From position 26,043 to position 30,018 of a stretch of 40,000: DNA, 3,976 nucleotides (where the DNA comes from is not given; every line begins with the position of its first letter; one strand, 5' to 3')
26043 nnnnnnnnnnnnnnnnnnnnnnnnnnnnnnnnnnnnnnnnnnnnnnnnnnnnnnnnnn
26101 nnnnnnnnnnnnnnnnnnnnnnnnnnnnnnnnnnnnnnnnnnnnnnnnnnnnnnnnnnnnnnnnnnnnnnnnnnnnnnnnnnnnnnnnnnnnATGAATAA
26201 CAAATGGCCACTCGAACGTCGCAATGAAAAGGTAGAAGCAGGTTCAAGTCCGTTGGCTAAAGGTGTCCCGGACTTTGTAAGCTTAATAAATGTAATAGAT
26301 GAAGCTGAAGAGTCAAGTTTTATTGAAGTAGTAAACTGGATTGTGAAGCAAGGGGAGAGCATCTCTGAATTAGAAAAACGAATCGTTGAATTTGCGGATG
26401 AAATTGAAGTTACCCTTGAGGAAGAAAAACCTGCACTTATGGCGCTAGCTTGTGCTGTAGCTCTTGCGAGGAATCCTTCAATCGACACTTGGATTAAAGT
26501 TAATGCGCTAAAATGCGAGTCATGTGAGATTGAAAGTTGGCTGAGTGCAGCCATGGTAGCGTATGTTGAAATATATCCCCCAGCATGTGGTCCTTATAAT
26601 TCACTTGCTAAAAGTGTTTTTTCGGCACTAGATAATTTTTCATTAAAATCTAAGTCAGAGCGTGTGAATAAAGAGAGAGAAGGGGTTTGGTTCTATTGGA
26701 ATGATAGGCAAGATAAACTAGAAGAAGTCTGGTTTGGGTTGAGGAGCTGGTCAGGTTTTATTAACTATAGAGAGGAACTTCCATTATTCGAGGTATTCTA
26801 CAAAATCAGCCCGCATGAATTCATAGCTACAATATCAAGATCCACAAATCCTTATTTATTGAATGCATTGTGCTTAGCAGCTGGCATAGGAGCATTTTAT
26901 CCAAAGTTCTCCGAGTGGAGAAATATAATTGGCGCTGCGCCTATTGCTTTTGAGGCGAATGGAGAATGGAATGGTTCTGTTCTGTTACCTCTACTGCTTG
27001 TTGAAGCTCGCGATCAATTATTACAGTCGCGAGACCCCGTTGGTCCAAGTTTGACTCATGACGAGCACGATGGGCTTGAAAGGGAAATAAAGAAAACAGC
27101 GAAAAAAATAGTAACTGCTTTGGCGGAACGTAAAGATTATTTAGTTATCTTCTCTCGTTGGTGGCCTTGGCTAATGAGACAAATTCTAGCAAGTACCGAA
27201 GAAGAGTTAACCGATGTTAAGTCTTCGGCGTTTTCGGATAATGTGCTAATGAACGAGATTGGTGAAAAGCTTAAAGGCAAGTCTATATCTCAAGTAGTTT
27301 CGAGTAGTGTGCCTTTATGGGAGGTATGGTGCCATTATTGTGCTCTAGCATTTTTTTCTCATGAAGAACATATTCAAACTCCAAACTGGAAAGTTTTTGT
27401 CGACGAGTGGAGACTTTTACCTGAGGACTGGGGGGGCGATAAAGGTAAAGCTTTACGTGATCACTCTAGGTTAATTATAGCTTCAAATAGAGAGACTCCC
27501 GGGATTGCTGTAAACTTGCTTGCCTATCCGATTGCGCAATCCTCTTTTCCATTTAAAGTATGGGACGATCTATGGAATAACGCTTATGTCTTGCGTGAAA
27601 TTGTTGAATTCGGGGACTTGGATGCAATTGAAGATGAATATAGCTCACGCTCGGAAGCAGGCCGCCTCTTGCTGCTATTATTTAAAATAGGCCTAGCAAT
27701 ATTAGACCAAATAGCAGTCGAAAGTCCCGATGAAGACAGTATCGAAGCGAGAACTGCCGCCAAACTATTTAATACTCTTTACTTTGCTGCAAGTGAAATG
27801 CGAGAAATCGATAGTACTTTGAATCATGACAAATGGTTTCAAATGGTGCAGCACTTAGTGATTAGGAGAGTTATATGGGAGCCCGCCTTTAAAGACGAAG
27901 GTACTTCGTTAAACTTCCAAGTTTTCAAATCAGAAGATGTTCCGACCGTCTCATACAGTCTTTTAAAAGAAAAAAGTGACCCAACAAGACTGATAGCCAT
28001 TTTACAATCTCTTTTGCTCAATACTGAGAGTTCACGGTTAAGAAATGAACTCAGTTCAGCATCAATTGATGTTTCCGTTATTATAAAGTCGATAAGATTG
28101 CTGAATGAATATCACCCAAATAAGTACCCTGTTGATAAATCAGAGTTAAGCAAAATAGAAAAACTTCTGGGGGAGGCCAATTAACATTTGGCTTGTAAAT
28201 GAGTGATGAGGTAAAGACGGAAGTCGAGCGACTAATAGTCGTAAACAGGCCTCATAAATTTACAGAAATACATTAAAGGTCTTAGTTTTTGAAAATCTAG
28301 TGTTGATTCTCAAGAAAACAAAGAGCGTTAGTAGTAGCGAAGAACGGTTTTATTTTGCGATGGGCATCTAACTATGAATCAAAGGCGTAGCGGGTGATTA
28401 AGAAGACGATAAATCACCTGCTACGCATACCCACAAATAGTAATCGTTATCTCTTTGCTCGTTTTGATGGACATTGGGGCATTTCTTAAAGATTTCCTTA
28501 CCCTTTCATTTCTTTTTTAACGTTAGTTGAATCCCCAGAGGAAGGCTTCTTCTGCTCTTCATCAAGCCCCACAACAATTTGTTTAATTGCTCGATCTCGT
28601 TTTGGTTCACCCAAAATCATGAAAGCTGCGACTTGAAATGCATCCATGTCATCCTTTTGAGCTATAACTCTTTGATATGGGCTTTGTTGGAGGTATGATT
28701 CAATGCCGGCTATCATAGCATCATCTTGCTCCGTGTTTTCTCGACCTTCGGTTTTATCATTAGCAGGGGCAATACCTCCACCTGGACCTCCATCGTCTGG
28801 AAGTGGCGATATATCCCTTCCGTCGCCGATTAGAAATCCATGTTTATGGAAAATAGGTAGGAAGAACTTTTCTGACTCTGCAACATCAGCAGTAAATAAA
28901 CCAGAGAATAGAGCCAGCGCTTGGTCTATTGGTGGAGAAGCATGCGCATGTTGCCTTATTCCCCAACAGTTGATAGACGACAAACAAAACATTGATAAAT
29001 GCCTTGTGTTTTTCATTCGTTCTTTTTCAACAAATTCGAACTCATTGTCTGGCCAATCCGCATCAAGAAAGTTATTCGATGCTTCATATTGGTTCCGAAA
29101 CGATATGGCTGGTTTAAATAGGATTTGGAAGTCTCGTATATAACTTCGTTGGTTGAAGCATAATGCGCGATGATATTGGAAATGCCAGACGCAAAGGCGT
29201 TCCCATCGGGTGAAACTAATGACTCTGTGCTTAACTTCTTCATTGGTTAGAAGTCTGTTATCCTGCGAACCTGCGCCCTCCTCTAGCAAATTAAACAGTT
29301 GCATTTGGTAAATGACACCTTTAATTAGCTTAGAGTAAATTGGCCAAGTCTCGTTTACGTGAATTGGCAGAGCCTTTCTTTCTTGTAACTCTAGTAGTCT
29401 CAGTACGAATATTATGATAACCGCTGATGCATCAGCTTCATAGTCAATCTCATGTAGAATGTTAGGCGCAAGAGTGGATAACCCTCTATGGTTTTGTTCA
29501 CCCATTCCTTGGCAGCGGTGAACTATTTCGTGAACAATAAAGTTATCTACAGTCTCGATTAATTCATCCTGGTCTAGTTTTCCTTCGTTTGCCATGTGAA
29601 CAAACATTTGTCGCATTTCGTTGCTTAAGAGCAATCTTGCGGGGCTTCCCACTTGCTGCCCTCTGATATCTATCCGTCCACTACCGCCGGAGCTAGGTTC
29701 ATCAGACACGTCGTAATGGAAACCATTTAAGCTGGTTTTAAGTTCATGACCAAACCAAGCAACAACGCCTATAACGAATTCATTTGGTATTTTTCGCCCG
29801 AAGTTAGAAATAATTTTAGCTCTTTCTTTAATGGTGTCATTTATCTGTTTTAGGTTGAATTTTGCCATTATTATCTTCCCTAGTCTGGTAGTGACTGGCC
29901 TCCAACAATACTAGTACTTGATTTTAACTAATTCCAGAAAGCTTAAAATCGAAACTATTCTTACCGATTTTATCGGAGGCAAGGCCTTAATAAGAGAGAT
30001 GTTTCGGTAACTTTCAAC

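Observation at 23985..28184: Translationally coupled three-gene cassette: two paralogous HxR-variant PLD-like proteins plus a 663-aa orphan helical protein. Best candidate for an undescribed defence system.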

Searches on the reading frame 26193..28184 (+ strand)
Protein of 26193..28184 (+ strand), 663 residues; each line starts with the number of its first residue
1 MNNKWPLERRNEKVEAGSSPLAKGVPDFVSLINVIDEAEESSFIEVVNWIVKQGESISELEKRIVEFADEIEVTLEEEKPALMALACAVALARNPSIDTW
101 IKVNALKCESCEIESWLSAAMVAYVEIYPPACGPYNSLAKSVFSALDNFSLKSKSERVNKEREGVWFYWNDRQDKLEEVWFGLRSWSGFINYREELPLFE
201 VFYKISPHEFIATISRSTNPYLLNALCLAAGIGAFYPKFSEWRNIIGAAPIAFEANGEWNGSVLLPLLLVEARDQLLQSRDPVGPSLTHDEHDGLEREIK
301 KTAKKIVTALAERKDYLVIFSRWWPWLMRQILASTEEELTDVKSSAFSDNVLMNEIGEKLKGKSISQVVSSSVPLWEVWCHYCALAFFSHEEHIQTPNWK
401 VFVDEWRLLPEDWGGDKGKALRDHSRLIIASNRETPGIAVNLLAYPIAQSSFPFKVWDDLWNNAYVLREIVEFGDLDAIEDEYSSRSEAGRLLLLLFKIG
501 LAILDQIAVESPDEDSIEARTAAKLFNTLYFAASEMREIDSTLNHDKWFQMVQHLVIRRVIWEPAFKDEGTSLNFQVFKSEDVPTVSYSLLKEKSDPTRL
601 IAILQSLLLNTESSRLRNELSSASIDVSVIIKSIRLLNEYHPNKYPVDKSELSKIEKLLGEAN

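Call 5: search_protein_families(library=padloc, proteins=[window:26193-28184:+], max_evalue=0.1)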
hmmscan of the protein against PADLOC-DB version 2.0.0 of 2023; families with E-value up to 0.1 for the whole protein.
window:26193-28184:+ (663 aa): 0 families

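Call 6: search_protein_families(library=pfam, proteins=[window:26193-28184:+], max_evalue=0.1)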
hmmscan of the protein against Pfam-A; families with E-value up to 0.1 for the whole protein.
window:26193-28184:+ (663 aa): 0 families

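Call 7: search_protein_families(library=ncbifam, proteins=[window:26193-28184:+], max_evalue=0.1)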
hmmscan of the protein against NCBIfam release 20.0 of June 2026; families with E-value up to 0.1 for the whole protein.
window:26193-28184:+ (663 aa): 0 families

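Call 15: find_homologous_proteins(query=window:26193-28184:+)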
Query window:26193-28184:+ (663 aa): 173 proteins with E <= 0.001 among 8000 candidates; the best 120 are listed.
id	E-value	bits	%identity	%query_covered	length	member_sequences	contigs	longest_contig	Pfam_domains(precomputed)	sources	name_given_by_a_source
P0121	0.0e+0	1494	100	100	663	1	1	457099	-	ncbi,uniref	ncbi:hypothetical protein [Idiomarina sp.]|uniref:hypothetical protein n=1 Tax=Idiomarina sp. TaxID=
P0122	5.3e-251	853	59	99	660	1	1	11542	-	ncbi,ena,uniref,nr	ncbi:MAG: hypothetical protein COC19_00790 [SAR86 cluster bacterium]|uniref:Uncharacterized protein 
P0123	4.9e-248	843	58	99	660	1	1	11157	-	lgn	-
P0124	3.7e-246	837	58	99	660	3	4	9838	-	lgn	-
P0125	1.6e-245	835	57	99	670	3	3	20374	-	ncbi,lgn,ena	-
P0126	2.2e-244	831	57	100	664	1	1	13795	-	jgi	jgi:hypothetical protein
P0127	5.0e-243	826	57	99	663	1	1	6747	-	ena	-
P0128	3.4e-242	824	57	99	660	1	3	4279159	-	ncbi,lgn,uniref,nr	ncbi:hypothetical protein Fbal_2088 [Ferrimonas balearica DSM 9799]|uniref:Uncharacterized protein n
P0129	8.3e-241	819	57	99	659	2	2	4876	-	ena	-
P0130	1.5e-240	818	56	100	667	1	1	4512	-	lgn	-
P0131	8.5e-240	816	56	100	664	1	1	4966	-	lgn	-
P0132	1.6e-239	815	55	99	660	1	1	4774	-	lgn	-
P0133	1.6e-239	815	56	99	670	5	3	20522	-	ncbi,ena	-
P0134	4.5e-239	813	56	99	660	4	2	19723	-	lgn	-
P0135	1.1e-238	812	57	99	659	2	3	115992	-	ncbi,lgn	-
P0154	2.6e-230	784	54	99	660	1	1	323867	-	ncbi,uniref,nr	ncbi:hypothetical protein [Halomonas sp. BC1]|uniref:hypothetical protein n=1 Tax=Halomonas sp. BC1 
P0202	2.6e-210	718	51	99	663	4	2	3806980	-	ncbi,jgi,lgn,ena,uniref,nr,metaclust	ncbi:hypothetical protein Dsui_2837 [Azospira oryzae PS]|uniref:Uncharacterized protein n=1 Tax=Azos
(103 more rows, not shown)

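Call 43: find_encoding_contigs(protein=P0128, flank=10000, max_places=2)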
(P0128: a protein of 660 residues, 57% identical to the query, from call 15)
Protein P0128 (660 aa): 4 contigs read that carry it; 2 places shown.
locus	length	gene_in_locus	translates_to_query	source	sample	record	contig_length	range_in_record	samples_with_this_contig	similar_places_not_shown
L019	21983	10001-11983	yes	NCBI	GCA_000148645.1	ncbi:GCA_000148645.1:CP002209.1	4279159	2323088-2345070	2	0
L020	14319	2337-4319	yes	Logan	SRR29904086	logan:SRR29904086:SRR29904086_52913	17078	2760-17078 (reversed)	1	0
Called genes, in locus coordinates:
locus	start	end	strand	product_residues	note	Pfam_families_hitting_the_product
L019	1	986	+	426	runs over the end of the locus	PF01979:Amidohydro_1, PF07969:Amidohydro_3 (weak)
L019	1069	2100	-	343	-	PF12833:HTH_18, PF00165:HTH_AraC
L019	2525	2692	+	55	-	-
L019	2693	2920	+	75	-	-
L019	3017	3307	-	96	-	PF11342:DUF3144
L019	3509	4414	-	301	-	PF00126:HTH_1, PF12840:HTH_20 (faint), PF03466:LysR_substrate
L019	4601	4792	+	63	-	-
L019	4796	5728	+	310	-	PF05982:Sbt_1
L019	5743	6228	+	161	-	PF00731:AIRC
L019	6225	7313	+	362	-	PF22660:RS_preATP-grasp-like, PF02222:ATP-grasp, PF17769:PurK_C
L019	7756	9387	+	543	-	-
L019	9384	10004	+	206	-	-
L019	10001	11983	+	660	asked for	-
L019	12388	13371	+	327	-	-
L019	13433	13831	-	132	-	PF11645:PDDEXK_5 (weak)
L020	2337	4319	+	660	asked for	-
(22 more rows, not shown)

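Call 44: find_encoding_contigs(protein=P0202, flank=10000, max_places=2)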
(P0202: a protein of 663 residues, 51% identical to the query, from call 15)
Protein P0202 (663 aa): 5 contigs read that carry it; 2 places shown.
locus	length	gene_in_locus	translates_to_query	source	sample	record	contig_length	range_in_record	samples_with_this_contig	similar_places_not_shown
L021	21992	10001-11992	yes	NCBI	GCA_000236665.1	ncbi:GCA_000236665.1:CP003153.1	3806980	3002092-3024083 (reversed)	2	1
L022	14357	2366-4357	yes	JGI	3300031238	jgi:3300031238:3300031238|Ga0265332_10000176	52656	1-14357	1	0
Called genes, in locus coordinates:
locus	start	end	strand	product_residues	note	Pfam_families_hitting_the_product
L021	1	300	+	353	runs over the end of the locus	PF04851:ResIII (faint), PF13191:AAA_16 (faint), PF01637:ATPase_2 (faint), PF13173:AAA_14 (faint), PF13401:AAA_22, PF05621:TniB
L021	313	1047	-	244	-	PF01695:IstB_IS21, PF00308:Bac_DnaA (weak)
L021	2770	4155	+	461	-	PF06527:TniQ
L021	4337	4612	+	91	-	-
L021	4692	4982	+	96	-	PF27806:HxsD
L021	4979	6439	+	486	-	PF04055:Radical_SAM, PF13353:Fer4_12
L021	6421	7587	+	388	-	PF04055:Radical_SAM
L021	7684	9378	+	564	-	-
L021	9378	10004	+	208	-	-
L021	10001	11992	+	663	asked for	-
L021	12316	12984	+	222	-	-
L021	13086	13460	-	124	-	-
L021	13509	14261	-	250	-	PF13098:Thioredoxin_2 (weak)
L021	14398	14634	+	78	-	PF13560:HTH_31, PF12844:HTH_19 (weak), PF01381:HTH_3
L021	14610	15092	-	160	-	PF18143:HAD_SAK_2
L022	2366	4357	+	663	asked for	-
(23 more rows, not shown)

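Call 45: find_encoding_contigs(protein=P0154, flank=10000, max_places=2)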
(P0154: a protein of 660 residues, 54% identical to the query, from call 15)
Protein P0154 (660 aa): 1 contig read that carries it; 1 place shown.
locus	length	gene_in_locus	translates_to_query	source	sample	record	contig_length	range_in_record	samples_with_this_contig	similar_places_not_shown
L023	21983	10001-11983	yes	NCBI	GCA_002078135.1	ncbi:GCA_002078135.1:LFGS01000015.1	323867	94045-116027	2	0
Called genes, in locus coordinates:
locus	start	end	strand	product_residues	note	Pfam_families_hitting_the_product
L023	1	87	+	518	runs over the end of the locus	PF04326:SLFN_AlbA_2, PF13749:HATPase_c_4 (weak), PF21247:Fic-like_C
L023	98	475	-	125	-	-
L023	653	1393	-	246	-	PF01925:TauE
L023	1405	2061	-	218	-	PF19489:SLT_4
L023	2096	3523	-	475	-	PF00392:GntR, PF00155:Aminotran_1_2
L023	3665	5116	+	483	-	PF00171:Aldedh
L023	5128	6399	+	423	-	PF00202:Aminotran_3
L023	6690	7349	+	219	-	-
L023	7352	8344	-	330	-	PF13384:HTH_23 (weak), PF13936:HTH_38, PF00665:rve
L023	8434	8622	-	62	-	-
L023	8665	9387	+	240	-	-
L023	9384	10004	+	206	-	-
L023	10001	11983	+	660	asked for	-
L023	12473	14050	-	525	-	PF00875:DNA_photolyase, PF03441:FAD_binding_7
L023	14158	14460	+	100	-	PF03992:ABM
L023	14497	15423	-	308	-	PF01040:UbiA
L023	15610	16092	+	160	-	PF07681:DoxX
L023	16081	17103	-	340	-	-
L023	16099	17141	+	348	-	PF00425:Chorismate_bind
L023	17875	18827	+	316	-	PF16582:TPP_enzyme_M_2, PF02775:TPP_enzyme_C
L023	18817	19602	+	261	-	PF00561:Abhydrolase_1, PF12697:Abhydrolase_6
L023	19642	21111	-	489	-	PF00939:Na_sulph_symp, PF03600:CitMHS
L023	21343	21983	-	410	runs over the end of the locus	-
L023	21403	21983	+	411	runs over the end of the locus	PF00890:FAD_binding_2, PF03486:HI0933_like (faint), PF07992:Pyr_redox_2 (faint)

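Call 46: predict_structure(alignment_id=A2)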
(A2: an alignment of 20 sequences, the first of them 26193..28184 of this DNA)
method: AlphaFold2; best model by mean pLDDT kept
length: 663 residues; sequences in the alignment: 20
mean_pLDDT: 84.1   pTM: 0.80
mean pLDDT of the five models: 84.1, 82.6, 80.7, 77.9, 77.1
residues with pLDDT >= 90: 283; 70-90: 298; 50-70: 52; < 50: 30
segments of 3 or more residues with pLDDT < 50: 1-20, 433-435, 568-571
pLDDT, mean of each block of 10 residues (from residue 1): 41 37 83 77 90 89 87 74 94 95 90 90 95 97 95 89 91 90 77 88 93 93 88 66 88 90 93 81 65 88 93 94 92 85 90 96 86 84 93 90 86 85 74 62 92 93 91 76 84 90 92 90 95 87 80 87 64 72 89 83 81 83 85 81 67 74 45
secondary structure, 60 per line:
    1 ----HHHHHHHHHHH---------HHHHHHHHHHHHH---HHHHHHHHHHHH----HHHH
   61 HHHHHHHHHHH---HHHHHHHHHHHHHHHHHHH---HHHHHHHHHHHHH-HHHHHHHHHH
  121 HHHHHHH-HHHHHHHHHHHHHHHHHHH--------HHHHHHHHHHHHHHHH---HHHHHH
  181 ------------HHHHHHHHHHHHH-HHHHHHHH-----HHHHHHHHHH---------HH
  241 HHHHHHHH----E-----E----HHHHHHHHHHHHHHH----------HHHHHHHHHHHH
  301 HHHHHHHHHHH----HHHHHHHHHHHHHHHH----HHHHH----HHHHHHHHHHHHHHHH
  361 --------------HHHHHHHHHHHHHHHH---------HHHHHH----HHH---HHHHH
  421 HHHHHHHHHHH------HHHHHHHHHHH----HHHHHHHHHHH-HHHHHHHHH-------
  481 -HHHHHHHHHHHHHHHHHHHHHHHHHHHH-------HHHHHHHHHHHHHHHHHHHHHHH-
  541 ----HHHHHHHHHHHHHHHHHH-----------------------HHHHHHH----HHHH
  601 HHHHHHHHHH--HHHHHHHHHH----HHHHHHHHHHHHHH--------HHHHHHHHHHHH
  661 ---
elements in order: H5-15 H25-37 H41-52 H57-71 H75-93 H97-109 H111-127 H129-147 H156-171 H175-180 H193-205 H207-214 H220-229 H239-248 H264-278 H289-311 H316-331 H336-340 H345-360 H375-390 H400-405 H416-431 H438-448 H453-463 H465-473 H482-509 H517-539 H545-562 H586-592 H597-610 H613-622 H627-640 H649-660

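Call 50: fold_search(model_id=the predicted structure, library=pdb)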
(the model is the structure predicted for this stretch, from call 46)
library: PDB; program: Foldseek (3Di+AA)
matches with E <= 10: 720; with E <= 0.001: 0
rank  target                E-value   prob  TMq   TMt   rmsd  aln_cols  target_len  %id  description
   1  4pk7_A                1.4e-03  1.00  0.27  0.21  22.2       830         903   13  crystal structure of human Stromal Antigen 2 (SA2) in complex with Sister Chromatid Cohesion protein 1 (Scc1) with bou (released 2014-09-03)
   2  7w1m_D                1.5e-03  0.96  0.16  0.13  25.9       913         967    9  Cryo-EM structure of human cohesin-CTCF-DNA complex (released 2023-05-31)
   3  9j0a_A                2.5e-03  1.00  0.28  0.22  18.6       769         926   13  Complex structure of ANKRD11/STAG2/RAD21 (released 2025-03-19)
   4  9j0a_D                2.9e-03  1.00  0.26  0.21  21.8       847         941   13  Complex structure of ANKRD11/STAG2/RAD21 (released 2025-03-19)
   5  6wg3_D                4.4e-03  1.00  0.23  0.18  19.3       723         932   12  Cryo-EM structure of human Cohesin-NIPBL-DNA complex (released 2020-05-20)
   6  6rrk_A                8.6e-03  1.00  0.26  0.35  14.1       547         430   14  Crystal structure of the central region of human cohesin subunit STAG1 in complex with RAD21 peptide (released 2019-06-26)
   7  6vaa_A                8.6e-03  0.87  0.15  0.11  25.9       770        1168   11  Structure of the Fanconi Anemia ID complex bound to ICL DNA (released 2020-03-18)
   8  6r7o_A                9.2e-03  1.00  0.28  0.38  13.5       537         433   14  Crystal structure of the central region of human cohesin subunit STAG1 (released 2019-04-10)
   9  4gmo                  9.2e-03  0.97  0.19  0.22  20.2       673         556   11  Crystal structure of Syo1 (released 2012-10-31)
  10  4c0o_A                1.3e-02  0.80  0.16  0.13  20.5       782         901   11  Transportin 3 in complex with phosphorylated ASF/SF2 (released 2014-01-22)
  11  8cmk_A                1.5e-02  0.96  0.21  0.17  24.9       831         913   10  Transportin-3 TNPO3 in complex with RSY region of CIRBP (released 2024-03-06)
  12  7q4o_A                1.6e-02  0.80  0.16  0.14  29.2       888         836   10  Substrate-bound A-like U2 snRNP (released 2022-03-30)
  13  5t8v                  1.6e-02  0.60  0.14  0.09  26.5       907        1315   10  Chaetomium thermophilum cohesin loader SCC2, C-terminal fragment (released 2016-10-19)
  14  8fl2_NX               1.7e-02  0.82  0.15  0.17  20.8       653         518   10  Human nuclear pre-60S ribosomal subunit (State I1) (released 2023-07-12)
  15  5hdt_B                1.7e-02  0.75  0.15  0.12  23.8       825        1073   12  Human cohesin regulator Pds5B bound to a Wapl peptide (released 2016-03-09)
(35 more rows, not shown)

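Call 64: search_protein_families(library=ncbifam, proteins=[window:26193-28184:+], max_evalue=10)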
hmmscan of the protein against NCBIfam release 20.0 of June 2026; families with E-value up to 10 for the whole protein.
window:26193-28184:+ (663 aa): 1 family
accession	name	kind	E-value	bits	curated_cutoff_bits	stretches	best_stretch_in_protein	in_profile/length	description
TIGR03162.1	ribazole_cobC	equivalog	0.16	11.4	162.9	1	46-83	106-142/176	alpha-ribazole phosphatase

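Call 90: fold_search(model_id=the predicted structure, library=viral)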
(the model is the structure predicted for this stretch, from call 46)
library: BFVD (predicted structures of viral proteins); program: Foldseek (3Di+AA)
matches with E <= 10: 319; with E <= 0.001: 0
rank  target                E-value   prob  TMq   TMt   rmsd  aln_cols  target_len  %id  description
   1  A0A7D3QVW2            3.1e-03  0.92  0.16  0.15  21.0       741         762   10  Ubiquitin conjugation factor E4 with U-box domain [Fadolivirus FV1/VV64]
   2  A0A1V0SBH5            1.3e-02  0.89  0.17  0.16  20.3       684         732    9  U-box domain protein [Catovirus CTV1]
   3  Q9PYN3                2.5e-02  0.33  0.10  0.08  27.1       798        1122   11  ORF163 [Xestia c-nigrum granulosis virus]
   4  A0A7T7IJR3            3.9e-02  0.38  0.12  0.10  33.1       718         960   12  (no name in the UniProt tables at hand)
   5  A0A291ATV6            4.6e-02  0.72  0.19  0.16  19.6       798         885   11  Uncharacterized protein [Pandoravirus salinus]
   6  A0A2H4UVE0            6.3e-02  0.41  0.14  0.12  25.7       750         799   10  Exocyst complex component Sec6 [Bodo saltans virus]
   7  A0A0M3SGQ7            9.3e-02  0.54  0.16  0.15  28.2       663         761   11  (no name in the UniProt tables at hand)
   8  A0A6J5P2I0            1.1e-01  0.16  0.10  0.07  30.0       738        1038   11  Uncharacterized protein [uncultured Caudovirales phage]
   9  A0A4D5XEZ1            1.4e-01  0.28  0.13  0.12  22.3       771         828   11  U-box domain protein [Mimivirus LCMiAC02]
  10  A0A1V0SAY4            1.8e-01  0.35  0.15  0.16  17.8       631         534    7  TPR repeat protein [Catovirus CTV1]
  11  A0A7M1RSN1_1          1.9e-01  0.14  0.12  0.09  33.2       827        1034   13  Uncharacterized protein [uncultured phage cr124_1]
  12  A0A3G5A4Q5            2.1e-01  0.23  0.13  0.13  26.5       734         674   10  Uncharacterized protein [Homavirus sp.]
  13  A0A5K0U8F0            2.2e-01  0.54  0.21  0.19  17.9       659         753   11  Uncharacterized protein [Yasminevirus sp. GU-2018]
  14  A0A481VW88            2.4e-01  0.08  0.09  0.06  39.1       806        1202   12  Tape measure protein [Microbacterium phage Fireman]
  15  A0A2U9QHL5            2.5e-01  0.28  0.10  0.11  21.5       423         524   12  Uncharacterized protein [Sea otter poxvirus]
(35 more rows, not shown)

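Call 101: search_protein_families(library=phrogs, proteins=[window:26193-28184:+], max_evalue=0.01)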
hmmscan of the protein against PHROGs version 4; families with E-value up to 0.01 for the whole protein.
window:26193-28184:+ (663 aa): 0 families

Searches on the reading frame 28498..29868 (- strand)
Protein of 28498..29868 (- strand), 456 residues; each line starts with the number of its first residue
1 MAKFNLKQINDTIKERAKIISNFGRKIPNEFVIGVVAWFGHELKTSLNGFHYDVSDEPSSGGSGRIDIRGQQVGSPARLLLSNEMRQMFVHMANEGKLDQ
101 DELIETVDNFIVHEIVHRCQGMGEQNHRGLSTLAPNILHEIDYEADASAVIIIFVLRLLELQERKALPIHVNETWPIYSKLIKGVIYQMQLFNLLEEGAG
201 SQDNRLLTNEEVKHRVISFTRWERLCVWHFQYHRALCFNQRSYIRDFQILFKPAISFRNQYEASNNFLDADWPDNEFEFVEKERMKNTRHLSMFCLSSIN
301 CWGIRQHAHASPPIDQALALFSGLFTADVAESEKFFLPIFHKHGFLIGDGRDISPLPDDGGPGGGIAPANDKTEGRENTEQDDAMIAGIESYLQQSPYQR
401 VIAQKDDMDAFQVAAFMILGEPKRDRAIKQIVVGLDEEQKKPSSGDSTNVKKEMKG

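Call 5: search_protein_families(library=padloc, proteins=[window:28498-29868:-], max_evalue=0.1)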
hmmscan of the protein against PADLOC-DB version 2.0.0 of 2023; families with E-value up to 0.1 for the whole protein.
window:28498-29868:- (456 aa): 2 families
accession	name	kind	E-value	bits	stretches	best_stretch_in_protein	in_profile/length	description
PDLC02018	Effector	-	1.7e-05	21.7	1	110-158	297-344/498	SAVED_peptidaseM48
PDLC00754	Effector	-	0.00066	16.2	1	88-152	375-438/598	Peptidase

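Call 6: search_protein_families(library=pfam, proteins=[window:28498-29868:-], max_evalue=0.1)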
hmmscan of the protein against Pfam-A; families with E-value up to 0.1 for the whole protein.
window:28498-29868:- (456 aa): 0 families

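Call 7: search_protein_families(library=ncbifam, proteins=[window:28498-29868:-], max_evalue=0.1)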
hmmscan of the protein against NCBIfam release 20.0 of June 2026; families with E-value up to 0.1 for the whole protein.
window:28498-29868:- (456 aa): 0 families

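Call 101: search_protein_families(library=phrogs, proteins=[window:28498-29868:-], max_evalue=0.01)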
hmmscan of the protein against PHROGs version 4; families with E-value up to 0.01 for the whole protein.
window:28498-29868:- (456 aa): 0 families
